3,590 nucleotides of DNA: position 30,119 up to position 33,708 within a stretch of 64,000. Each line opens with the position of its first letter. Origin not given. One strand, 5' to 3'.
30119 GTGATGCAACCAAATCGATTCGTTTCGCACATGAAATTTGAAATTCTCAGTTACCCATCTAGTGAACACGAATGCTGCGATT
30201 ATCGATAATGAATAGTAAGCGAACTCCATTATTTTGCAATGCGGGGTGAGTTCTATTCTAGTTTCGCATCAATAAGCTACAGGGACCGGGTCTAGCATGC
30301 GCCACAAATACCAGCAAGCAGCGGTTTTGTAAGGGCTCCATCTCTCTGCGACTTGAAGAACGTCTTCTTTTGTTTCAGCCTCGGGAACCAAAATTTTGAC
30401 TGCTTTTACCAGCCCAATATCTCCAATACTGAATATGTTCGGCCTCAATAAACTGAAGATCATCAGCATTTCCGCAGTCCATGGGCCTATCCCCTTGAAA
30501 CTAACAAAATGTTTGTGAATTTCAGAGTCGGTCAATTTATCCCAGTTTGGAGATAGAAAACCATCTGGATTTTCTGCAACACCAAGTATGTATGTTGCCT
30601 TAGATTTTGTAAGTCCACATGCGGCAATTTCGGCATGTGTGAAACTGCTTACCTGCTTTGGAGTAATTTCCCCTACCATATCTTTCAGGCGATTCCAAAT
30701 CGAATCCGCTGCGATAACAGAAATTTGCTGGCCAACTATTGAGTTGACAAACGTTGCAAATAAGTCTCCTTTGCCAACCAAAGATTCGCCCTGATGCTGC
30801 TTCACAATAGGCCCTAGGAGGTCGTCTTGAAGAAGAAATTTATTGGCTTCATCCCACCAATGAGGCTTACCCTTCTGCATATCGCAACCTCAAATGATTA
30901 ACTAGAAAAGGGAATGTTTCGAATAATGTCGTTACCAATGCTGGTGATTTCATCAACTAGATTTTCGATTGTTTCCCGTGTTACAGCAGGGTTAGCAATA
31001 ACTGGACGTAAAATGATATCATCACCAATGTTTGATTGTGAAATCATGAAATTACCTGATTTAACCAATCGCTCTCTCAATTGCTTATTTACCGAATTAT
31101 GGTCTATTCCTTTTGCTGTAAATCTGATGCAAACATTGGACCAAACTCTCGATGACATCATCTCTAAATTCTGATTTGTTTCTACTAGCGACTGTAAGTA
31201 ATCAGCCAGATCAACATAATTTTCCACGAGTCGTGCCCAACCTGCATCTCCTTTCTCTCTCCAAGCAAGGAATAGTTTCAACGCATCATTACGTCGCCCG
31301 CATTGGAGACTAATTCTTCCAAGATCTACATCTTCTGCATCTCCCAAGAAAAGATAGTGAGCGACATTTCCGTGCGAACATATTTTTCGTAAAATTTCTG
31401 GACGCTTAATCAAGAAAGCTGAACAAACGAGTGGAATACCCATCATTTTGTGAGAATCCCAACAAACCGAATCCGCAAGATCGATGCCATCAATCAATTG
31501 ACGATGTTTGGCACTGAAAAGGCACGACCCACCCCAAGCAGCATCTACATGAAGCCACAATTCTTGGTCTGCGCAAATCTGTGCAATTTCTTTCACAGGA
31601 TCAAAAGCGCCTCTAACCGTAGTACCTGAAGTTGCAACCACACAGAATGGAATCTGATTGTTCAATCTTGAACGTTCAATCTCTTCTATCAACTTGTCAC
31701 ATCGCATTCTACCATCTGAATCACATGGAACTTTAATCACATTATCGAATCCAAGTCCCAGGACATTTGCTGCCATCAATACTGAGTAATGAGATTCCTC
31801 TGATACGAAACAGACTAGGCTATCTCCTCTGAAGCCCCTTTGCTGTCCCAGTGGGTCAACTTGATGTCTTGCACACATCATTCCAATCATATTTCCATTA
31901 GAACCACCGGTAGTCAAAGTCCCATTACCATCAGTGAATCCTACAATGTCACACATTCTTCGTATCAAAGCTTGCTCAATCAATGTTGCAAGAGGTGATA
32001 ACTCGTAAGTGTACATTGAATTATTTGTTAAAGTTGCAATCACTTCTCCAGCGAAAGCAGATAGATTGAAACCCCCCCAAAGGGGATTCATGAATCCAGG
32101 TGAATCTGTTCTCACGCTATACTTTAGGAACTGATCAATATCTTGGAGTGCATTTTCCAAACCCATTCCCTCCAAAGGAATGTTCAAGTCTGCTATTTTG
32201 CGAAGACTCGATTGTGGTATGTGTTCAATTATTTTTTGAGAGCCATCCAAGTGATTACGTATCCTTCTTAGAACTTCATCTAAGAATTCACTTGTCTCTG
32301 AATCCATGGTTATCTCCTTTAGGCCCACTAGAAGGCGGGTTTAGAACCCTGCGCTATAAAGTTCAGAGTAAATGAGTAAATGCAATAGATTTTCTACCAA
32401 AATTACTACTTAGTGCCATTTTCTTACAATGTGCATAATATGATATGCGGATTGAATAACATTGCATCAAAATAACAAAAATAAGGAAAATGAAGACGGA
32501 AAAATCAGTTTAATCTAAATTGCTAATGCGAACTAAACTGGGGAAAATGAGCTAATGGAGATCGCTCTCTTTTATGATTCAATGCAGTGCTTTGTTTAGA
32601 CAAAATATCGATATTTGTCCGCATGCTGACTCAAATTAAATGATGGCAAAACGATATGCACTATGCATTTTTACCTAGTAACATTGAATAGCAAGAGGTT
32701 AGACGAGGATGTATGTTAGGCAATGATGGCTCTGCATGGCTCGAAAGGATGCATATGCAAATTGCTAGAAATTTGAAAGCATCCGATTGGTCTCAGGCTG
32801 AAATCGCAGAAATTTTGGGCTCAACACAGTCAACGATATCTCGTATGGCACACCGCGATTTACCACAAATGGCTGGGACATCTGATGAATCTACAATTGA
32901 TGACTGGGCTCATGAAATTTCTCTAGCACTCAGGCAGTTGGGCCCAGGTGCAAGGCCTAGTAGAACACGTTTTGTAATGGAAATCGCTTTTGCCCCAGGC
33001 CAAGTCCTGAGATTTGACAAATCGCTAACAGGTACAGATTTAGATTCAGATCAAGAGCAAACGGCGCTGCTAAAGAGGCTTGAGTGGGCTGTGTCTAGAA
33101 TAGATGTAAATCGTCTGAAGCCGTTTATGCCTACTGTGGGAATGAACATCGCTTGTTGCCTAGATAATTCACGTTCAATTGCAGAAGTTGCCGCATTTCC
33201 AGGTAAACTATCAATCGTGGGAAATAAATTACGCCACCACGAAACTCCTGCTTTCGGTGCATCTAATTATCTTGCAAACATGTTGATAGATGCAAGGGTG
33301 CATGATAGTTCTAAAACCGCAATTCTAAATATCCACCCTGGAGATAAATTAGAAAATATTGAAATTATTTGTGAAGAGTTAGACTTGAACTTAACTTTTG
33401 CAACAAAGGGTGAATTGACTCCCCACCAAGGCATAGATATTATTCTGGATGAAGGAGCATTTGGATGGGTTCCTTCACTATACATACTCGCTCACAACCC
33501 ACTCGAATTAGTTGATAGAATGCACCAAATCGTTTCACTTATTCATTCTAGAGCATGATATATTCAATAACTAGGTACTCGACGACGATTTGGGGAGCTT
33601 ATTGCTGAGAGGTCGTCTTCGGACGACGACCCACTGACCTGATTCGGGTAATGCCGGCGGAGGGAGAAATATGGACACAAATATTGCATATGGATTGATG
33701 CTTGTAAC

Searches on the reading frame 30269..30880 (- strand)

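Call 7: search_protein_families(library=pfam, proteins=[window:30269-30880:-])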
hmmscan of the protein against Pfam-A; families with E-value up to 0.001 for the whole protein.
window:30269-30880:- (203 aa): 1 family
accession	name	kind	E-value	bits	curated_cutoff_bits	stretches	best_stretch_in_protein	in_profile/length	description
PF00730.31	HhH-GPD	-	1.5e-11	45.1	26.2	1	45-181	1-106/108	HhH-GPD superfamily base excision DNA repair protein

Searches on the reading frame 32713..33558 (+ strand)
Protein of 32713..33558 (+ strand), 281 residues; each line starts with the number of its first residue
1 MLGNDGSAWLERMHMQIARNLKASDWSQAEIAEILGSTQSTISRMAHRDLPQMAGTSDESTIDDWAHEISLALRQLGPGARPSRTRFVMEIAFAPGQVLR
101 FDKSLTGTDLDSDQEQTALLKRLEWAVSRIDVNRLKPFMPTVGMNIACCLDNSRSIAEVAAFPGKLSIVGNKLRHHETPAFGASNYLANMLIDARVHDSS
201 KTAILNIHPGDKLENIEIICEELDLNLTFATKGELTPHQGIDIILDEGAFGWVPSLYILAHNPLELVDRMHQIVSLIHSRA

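Call 7: search_protein_families(library=pfam, proteins=[window:32713-33558:+])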
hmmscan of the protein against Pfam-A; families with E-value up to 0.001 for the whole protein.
window:32713-33558:+ (281 aa): 3 families
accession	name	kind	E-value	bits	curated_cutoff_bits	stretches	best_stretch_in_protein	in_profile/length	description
PF10120.14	ThiN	-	3.5e-23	82.6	25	1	123-270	2-163/165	Thiamine-phosphate synthase ThiN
PF13744.12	HTH_37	-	0.00017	21.7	27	1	15-50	21-56/80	Helix-turn-helix domain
PF01381.28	HTH_3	-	0.00048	20.6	23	0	21-45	5-29/55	Helix-turn-helix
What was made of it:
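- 32713..33558 (+): ThiR-like gene (281 aa): N-terminal HTH plus C-terminal ThiN domain. It appears to be leaderless. Pfam PF10120 ThiN (3.5e-23) plus HTH_37/HTH_3 (call 7).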

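Call 8: search_protein_families(library=ncbifam, proteins=[window:32713-33558:+], max_evalue=0.01)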
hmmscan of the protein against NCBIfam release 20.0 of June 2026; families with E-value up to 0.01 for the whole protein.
window:32713-33558:+ (281 aa): 1 family
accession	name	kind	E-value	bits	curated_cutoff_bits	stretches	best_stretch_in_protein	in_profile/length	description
NF006346.0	PRK08573.1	equivalog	4.8e-11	42.1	528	1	120-208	273-365/450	bifunctional hydroxymethylpyrimidine kinase/phosphomethylpyrimidine kinase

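Call 54: search_solved_structures(query=window:32713-33555:+, max_evalue=0.01, show_alignments=1)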
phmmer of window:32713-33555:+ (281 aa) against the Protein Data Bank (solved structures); distinct sequences matched with E-value up to 0.01: 2.
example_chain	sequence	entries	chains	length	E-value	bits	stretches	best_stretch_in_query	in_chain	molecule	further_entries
2pb9_A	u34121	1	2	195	0.0002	24.2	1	133-234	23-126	Phosphomethylpyrimidine kinase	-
2php_A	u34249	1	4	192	0.00036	23.4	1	119-274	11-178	Uncharacterized protein MJ0236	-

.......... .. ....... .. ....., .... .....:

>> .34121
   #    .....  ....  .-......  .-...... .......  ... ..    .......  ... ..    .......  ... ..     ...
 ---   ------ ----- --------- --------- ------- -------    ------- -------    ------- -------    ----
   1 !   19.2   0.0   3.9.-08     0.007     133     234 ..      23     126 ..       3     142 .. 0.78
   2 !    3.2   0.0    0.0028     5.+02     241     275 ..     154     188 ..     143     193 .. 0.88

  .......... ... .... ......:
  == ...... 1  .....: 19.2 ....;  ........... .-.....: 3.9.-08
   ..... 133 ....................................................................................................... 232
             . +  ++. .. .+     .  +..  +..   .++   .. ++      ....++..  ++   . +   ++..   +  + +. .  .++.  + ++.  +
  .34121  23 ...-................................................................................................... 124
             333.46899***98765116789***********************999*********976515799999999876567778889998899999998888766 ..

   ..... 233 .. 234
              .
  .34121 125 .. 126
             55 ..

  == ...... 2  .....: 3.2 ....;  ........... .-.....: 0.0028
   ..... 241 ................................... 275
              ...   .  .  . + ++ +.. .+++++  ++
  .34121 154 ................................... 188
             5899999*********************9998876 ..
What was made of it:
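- On ThiR regulators (HTH + ThiN-like): PDB ThiN-domain relatives are 2pb9 and 2php (call 54).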

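Call 55: find_homologous_proteins(query=window:32713-33555:+, max_evalue=0.00001)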
Query window:32713-33555:+ (281 aa): 294 proteins with E <= 0.00001 among 1551 candidates; the best 120 are listed.
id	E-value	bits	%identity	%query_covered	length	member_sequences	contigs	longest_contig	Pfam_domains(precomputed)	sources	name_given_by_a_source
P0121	7.0e-183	624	99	100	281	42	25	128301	PF10120.15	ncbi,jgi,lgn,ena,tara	jgi:predicted fused transcriptional regulator/phosphomethylpyrimidine kinase|tara:strand:+ start:149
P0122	1.5e-167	574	89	100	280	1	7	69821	PF10120.15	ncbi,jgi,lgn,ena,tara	tara:strand:+ start:3027 stop:3869 length:843 start_codon:yes stop_codon:yes gene_type:complete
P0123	3.8e-167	573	89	100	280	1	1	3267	PF10120.15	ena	-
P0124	5.9e-167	572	89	100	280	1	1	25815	PF10120.15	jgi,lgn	jgi:predicted fused transcriptional regulator/phosphomethylpyrimidine kinase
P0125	9.8e-167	571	89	100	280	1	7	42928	PF10120.15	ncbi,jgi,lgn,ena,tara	jgi:predicted fused transcriptional regulator/phosphomethylpyrimidine kinase|tara:strand:- start:710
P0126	1.0e-166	571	89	100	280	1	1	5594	PF10120.15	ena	-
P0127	1.0e-166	571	89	100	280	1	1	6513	PF10120.15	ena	-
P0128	1.9e-166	570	89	100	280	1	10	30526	PF10120.15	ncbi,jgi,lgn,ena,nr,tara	ncbi:MAG: hypothetical protein CMB24_02375 [Euryarchaeota archaeon]|nr:hypothetical protein [Euryarc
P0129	2.7e-166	570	89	100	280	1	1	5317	PF10120.15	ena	-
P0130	6.7e-166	569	89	100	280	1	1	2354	PF10120.15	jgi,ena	-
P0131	6.8e-166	569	89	100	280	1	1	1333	PF10120.15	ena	-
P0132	9.0e-166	568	89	100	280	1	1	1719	PF10120.15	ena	-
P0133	1.3e-165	568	89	100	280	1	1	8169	PF10120.15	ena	-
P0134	3.4e-165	566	89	100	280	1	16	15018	PF10120.15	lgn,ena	-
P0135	4.7e-165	566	89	100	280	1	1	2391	PF10120.15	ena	-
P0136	8.9e-165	565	88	100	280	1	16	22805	PF10120.15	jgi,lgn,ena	-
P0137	1.7e-164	564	88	100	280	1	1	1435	PF10120.15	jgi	-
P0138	2.3e-164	563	88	100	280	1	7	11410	PF10120.15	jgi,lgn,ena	-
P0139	4.4e-164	563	88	100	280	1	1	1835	PF10120.15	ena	-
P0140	9.9e-161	552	85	100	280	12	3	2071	PF10120.15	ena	-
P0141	1.7e-159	548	87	99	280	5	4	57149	PF10120.15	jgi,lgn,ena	-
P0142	5.4e-159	546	86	99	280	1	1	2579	PF10120.15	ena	-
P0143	1.3e-158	545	86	99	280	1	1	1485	PF10120.15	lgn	-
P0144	1.3e-158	545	86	99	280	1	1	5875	PF10120.15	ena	-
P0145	3.4e-158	543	85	99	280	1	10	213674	PF10120.15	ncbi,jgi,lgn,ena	-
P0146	2.3e-157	541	87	98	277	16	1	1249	PF10120.15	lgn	-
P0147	1.6e-155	534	84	99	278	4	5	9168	PF10120.15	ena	-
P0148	5.2e-155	533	84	99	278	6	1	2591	PF10120.15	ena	-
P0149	2.3e-154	531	83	99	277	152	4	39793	PF10120.15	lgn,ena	-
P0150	5.7e-154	529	83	99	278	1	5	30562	PF10120.15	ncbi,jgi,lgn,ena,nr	ncbi:MAG: hypothetical protein DWC02_07840 [Candidatus Poseidoniales archaeon]|nr:MAG: hypothetical 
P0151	1.5e-153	528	83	99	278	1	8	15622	PF10120.15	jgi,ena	-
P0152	2.9e-153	527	82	99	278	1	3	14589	PF10120.15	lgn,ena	-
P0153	4.0e-153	527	84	98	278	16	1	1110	PF10120.15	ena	-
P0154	8.3e-153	526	83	99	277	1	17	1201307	PF13744.13,PF10120.15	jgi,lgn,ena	jgi:predicted fused transcriptional regulator/phosphomethylpyrimidine kinase/transcriptional regulat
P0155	1.6e-152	525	83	99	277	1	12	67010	PF10120.15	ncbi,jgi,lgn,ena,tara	tara:strand:+ start:68 stop:901 length:834 start_codon:yes stop_codon:yes gene_type:complete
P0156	1.6e-152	525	83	99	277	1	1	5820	PF10120.15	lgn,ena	-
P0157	2.1e-152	524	83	99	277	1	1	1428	PF10120.15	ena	-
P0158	2.2e-152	524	83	99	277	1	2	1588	PF10120.15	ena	-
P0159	2.2e-152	524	82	99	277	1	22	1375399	PF13744.13,PF10120.15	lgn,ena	-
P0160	2.3e-152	524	83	99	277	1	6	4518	PF10120.15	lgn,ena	-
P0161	2.3e-152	524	83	98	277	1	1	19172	PF13744.13,PF10120.15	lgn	-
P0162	3.0e-152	524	83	99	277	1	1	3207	PF10120.15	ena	-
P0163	3.1e-152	524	83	98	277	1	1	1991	PF13744.13,PF10120.15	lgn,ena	-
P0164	4.1e-152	523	83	99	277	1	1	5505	PF10120.15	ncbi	-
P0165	5.6e-152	523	82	99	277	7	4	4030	PF10120.15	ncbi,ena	-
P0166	5.7e-152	523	82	99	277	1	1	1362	PF13744.13,PF10120.15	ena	-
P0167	7.7e-152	522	82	99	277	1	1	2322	PF13744.13,PF10120.15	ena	-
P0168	7.7e-152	522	83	99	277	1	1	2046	PF10120.15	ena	-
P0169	1.0e-151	522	82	99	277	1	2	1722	PF13744.13,PF10120.15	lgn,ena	-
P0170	1.1e-151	522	82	99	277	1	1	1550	PF10120.15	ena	-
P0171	1.1e-151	522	83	98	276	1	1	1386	PF10120.15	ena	-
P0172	1.1e-151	522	83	99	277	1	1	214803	PF10120.15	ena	-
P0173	1.1e-151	522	83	99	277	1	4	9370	PF10120.15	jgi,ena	-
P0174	1.2e-151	522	82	99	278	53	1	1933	PF10120.15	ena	-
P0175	1.5e-151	522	83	99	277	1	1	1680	PF10120.15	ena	-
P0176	1.5e-151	521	81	99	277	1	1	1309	PF10120.15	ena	-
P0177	1.5e-151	521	83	99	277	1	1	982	PF10120.15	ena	-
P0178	1.5e-151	521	82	99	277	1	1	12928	PF10120.15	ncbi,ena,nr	ncbi:MAG: hypothetical protein CMA07_04825 [Euryarchaeota archaeon]|nr:hypothetical protein [Euryarc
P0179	1.5e-151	521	83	99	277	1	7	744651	PF10120.15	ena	-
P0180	2.0e-151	521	83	99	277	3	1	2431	PF10120.15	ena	-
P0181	2.1e-151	521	82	99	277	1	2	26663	PF10120.15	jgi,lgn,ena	-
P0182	2.1e-151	521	82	99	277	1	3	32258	PF10120.15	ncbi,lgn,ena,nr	ncbi:MAG: hypothetical protein CMA37_02995 [Euryarchaeota archaeon]|nr:hypothetical protein [Euryarc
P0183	2.6e-151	521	82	99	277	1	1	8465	PF10120.15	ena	-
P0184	2.8e-151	521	82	99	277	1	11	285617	PF10120.15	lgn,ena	-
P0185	2.8e-151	521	82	99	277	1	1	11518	PF10120.15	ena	-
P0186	2.9e-151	521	82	99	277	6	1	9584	PF10120.15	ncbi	-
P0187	3.7e-151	520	82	99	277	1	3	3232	PF13744.13,PF10120.15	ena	-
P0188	3.8e-151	520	82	99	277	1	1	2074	PF10120.15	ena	-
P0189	3.9e-151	520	82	99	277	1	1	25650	PF10120.15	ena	-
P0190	3.9e-151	520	82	99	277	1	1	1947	PF10120.15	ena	-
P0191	5.1e-151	520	83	99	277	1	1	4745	PF10120.15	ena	-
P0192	5.3e-151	520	82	99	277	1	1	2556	PF10120.15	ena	-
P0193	5.4e-151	520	82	99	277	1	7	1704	PF10120.15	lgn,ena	-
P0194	5.4e-151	520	82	99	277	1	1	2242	PF10120.15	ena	-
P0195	5.4e-151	520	81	99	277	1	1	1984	PF10120.15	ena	-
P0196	5.5e-151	520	82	99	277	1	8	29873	PF10120.15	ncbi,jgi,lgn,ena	-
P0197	6.8e-151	519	82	99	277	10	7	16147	PF10120.15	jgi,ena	-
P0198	7.4e-151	519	82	98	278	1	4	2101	PF10120.15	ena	-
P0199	1.0e-150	519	82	99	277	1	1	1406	PF10120.15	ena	-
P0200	1.0e-150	519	82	99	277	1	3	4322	PF10120.15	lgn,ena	-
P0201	1.1e-150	519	82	99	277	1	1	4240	PF10120.15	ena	-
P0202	3.2e-150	517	81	99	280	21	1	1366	PF10120.15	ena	-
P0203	4.9e-150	517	82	99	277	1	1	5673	PF10120.15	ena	-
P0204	5.3e-150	516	82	99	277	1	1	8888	PF10120.15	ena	-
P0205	7.2e-150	516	80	99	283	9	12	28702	PF10120.15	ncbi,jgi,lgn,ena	-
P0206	7.3e-150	516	82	99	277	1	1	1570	PF10120.15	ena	-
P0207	5.9e-149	513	81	98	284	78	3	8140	PF10120.15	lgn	-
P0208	1.5e-148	512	81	99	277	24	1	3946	PF10120.15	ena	-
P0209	2.6e-148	511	81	98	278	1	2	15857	PF10120.15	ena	-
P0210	3.3e-148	511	81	98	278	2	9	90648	PF10120.15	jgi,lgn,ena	jgi:XRE family transcriptional regulator, thiamine biosynthesis regulator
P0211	3.6e-148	510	80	99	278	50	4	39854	PF10120.15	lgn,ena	-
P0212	3.6e-148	510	81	98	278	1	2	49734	PF10120.15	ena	-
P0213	1.4e-147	509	79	99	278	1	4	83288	PF10120.15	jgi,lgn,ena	-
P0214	2.0e-147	508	80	98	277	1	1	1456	PF10120.15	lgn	-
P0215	3.5e-147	507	79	99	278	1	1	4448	PF10120.15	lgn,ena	-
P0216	3.6e-147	507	79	99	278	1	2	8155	PF10120.15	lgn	-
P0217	8.7e-147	506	81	98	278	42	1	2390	PF10120.15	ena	-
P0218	4.0e-146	504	77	99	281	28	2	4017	PF10120.15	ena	-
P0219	1.2e-145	502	78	99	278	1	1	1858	PF10120.15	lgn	-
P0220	1.1e-144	499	79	98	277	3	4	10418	PF10120.15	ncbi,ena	-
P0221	2.3e-144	498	77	100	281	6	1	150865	PF13744.13,PF10120.15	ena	-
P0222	3.4e-144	497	77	99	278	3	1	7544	PF10120.15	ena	-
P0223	2.6e-143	494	78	98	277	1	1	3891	PF10120.15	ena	-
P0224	3.1e-143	494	77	99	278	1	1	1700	PF10120.15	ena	-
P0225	5.0e-143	494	77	98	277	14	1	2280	PF10120.15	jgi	-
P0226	1.7e-142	492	76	99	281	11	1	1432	PF10120.15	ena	-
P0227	2.3e-142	491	77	98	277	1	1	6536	PF10120.15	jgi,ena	-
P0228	4.7e-142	490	77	98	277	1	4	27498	PF10120.15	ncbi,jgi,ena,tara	tara:strand:+ start:3243 stop:4076 length:834 start_codon:yes stop_codon:yes gene_type:complete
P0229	5.0e-142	490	82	94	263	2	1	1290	PF10120.15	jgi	-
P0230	1.9e-141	488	82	94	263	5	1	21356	PF10120.15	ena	-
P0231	3.0e-141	488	74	99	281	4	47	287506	PF10120.15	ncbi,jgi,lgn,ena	-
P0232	7.8e-140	483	74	99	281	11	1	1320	PF10120.15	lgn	-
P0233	1.1e-139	483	74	99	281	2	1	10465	PF13744.13,PF10120.15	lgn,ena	-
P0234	3.5e-139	481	76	98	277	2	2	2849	PF10120.15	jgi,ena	-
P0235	6.6e-139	480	76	98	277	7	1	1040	PF10120.15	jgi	jgi:hypothetical protein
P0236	2.3e-138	478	79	94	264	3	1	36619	PF10120.15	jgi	jgi:hypothetical protein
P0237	3.1e-138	478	89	84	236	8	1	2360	PF10120.15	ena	-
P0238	1.6e-137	475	75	99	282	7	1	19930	PF10120.15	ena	-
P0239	1.4e-134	466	76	99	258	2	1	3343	PF10120.15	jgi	-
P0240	5.9e-131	454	85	84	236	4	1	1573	PF10120.15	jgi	-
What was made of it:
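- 32713..33558 (+): One source names homologues 'XRE family transcriptional regulator, thiamine biosynthesis regulator' (call 55).
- On ThiR regulators (HTH + ThiN-like): A source annotation reads 'thiamine biosynthesis regulator' (call 55).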
